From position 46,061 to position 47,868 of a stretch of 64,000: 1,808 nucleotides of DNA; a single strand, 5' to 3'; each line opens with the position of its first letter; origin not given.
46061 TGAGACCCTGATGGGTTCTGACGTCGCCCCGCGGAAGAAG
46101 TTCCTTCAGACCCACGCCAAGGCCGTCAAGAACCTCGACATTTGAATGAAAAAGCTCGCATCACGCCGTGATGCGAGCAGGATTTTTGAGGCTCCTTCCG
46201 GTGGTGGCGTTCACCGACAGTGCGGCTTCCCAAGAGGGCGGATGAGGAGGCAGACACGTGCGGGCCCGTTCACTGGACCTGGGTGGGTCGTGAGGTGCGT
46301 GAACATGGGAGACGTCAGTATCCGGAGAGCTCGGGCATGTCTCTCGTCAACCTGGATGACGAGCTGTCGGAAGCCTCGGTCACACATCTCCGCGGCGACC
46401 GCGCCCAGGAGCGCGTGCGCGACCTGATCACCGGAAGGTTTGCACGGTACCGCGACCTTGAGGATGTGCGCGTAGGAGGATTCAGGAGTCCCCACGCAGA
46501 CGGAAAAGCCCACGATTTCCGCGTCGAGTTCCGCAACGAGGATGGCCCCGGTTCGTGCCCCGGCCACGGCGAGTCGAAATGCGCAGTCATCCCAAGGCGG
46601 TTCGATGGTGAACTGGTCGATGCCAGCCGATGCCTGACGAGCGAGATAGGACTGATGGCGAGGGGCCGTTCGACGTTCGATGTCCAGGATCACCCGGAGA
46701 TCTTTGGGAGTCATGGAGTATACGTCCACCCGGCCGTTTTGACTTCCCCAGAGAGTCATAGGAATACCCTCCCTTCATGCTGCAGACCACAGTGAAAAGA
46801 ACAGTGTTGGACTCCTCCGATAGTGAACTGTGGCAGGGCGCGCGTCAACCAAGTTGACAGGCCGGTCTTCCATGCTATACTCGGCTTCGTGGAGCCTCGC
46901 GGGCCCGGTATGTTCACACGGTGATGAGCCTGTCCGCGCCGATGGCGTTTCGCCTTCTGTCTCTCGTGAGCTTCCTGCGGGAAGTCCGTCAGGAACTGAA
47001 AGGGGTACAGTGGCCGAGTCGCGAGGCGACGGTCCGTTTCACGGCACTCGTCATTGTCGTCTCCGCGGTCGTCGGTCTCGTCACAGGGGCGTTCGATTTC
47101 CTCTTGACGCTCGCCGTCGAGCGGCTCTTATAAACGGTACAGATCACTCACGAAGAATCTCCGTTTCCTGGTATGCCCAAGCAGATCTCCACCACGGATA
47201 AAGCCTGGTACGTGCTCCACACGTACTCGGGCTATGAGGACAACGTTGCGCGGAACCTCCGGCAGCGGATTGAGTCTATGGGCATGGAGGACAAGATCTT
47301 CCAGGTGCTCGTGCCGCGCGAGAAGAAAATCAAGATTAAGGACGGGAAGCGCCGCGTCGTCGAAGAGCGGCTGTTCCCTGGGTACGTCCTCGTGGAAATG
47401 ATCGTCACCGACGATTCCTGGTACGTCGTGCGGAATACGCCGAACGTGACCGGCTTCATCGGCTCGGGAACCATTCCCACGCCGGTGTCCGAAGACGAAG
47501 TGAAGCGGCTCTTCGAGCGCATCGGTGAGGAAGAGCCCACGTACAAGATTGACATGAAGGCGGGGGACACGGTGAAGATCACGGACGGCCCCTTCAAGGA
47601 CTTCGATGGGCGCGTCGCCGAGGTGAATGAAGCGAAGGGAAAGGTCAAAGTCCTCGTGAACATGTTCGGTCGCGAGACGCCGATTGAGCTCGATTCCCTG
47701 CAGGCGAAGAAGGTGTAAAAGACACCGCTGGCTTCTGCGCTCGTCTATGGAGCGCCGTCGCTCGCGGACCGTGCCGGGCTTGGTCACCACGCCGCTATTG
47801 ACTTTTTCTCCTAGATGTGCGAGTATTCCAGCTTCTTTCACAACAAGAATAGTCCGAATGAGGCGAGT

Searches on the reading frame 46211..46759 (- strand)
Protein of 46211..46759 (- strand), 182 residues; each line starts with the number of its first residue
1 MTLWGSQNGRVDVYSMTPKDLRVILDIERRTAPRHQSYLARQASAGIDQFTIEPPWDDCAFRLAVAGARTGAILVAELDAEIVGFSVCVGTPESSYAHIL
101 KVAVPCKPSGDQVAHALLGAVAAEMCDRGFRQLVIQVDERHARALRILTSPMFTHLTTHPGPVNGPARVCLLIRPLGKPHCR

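Call 5: search_protein_families(library=pfam, proteins=[window:46211-46759:-], max_evalue=0.01)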
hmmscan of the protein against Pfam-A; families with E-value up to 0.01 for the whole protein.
window:46211-46759:- (182 aa): 1 family
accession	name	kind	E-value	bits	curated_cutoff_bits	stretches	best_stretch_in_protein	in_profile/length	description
PF00583.31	Acetyltransf_1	-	0.00014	22.5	20.7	1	54-146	14-109/116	Acetyltransferase (GNAT) family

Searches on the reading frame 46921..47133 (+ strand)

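Call 5: search_protein_families(library=pfam, proteins=[window:46921-47133:+], max_evalue=0.01)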
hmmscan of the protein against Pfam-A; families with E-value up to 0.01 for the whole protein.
window:46921-47133:+ (70 aa): 1 family
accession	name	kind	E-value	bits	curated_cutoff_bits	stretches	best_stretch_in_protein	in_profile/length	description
PF00584.25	SecE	-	5.9e-16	58.6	22.7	1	17-67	2-52/55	SecE/Sec61-gamma subunits of protein translocation complex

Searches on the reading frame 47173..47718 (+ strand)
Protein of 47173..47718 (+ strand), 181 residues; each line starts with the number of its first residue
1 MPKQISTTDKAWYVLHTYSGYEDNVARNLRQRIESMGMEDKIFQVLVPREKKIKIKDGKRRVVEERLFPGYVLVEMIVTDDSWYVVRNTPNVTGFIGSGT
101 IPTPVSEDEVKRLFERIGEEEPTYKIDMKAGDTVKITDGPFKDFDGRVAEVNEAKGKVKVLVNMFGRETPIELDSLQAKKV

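Call 5: search_protein_families(library=pfam, proteins=[window:47173-47718:+], max_evalue=0.01)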
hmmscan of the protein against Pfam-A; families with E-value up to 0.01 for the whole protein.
window:47173-47718:+ (181 aa): 5 families
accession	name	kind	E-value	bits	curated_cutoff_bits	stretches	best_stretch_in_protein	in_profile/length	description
PF02357.24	NusG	-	3.2e-31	108.1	22.2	1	10-113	1-92/93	Transcription termination factor nusG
PF00467.35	KOW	-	2.4e-07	30.8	22.3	1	131-161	2-30/32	KOW motif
PF23284.2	KOW2_Spt5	-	0.0073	16.6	28.9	0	131-180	2-49/50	Transcription elongation factor SPT5, second KOW domain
PF23290.1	KOW5_SPT5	-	0.0075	16.2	27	1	131-158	3-30/46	Transcription elongation factor SPT5, fifth KOW domain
PF23291.1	KOW4_SPT5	-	0.008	16.5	27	0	128-150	9-31/55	Transcription elongation factor SPT5, fourth KOW domain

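Call 30: find_related_loci(query=window:47173-47715:+, collection=genome_contigs, flank=5000)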
Query window:47173-47715:+ (181 aa) in genome_contigs; peptide patterns used: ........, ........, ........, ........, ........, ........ (x = any residue, [..] = any of these).
599 stretches matched a pattern (row limit reached: there are more); 565 encode a relative of the query (tblastn E <= 1e-3); the best 80 are kept; 80 distinct loci.
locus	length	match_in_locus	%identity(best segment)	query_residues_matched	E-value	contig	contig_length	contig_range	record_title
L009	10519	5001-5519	80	8-180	3e-96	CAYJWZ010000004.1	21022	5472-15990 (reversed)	MAG TPA_asm: uncultured Candidatus Saccharibacteria bacterium isolate ERP125453_co1_523 genome assembly, contig: NODE_24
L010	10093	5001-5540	77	1-180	8e-93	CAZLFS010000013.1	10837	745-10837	MAG TPA_asm: uncultured Candidatus Saccharibacteria bacterium isolate SRP272529_co1_253 genome assembly, contig: NODE_11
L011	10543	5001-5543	77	1-181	6e-93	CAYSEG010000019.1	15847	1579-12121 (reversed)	MAG TPA_asm: uncultured Candidatus Saccharibacteria bacterium isolate binchicken_co256_109 genome assembly, contig: NODE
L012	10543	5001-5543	75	1-181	6e-92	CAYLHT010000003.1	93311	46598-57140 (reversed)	MAG TPA_asm: uncultured Gammaproteobacteria bacterium isolate SRP273308_co1_45 genome assembly, contig: NODE_247_length_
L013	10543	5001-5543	75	1-181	1e-91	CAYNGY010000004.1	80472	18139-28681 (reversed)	MAG TPA_asm: uncultured Gammaproteobacteria bacterium isolate SRP278252_co2_132 genome assembly, contig: NODE_437_length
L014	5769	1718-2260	76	1-181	7e-92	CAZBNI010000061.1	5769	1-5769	MAG TPA_asm: uncultured Gammaproteobacteria bacterium isolate binchicken_co19_652 genome assembly, contig: NODE_24648_le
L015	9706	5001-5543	74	1-181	4e-91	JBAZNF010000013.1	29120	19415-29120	MAG: Patescibacteria group bacterium isolate SO_2017_LW4_60 scaffold_3442_c1_LW137-91_2017, whole genome shotgun sequenc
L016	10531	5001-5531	75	1-177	5e-91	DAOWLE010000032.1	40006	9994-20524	MAG TPA_asm: bacterium isolate CSMAG_2113 CSMAG_2113_k141_1082834_length_40006_cov_23.4565, whole genome shotgun sequenc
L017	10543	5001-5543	74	1-181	1e-90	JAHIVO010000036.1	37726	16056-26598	MAG: Patescibacteria group bacterium isolate MM_PC_MetaG.mb.84 MM_PC_MetaG.mb.84_k141_398495, whole genome shotgun seque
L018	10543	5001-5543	72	1-181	1e-90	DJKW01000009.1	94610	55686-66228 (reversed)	MAG TPA_asm: Patescibacteria group bacterium UBA6532 UBA6532_contig_2185, whole genome shotgun sequence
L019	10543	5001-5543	72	1-181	1e-90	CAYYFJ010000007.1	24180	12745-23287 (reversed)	MAG TPA_asm: uncultured Candidatus Saccharibacteria bacterium isolate binchicken_co125_814 genome assembly, contig: NODE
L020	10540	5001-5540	74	1-181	1e-90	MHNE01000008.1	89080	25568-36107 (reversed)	MAG: Candidatus Portnoybacteria bacterium RIFCSPLOWO2_01_FULL_43_11 rifcsplowo2_01_scaffold_1805, whole genome shotgun s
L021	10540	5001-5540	75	1-181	2e-90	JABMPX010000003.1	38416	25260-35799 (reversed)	MAG: Parcubacteria group bacterium isolate bin.79 k141_848625, whole genome shotgun sequence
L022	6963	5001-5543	74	1-181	2e-90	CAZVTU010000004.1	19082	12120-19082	MAG TPA_asm: uncultured Candidatus Saccharibacteria bacterium isolate binchicken_co6_436 genome assembly, contig: NODE_2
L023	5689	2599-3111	75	10-180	2e-90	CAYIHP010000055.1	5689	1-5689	MAG TPA_asm: uncultured Candidatus Saccharibacteria bacterium isolate ERP119705_co21_154 genome assembly, contig: NODE_1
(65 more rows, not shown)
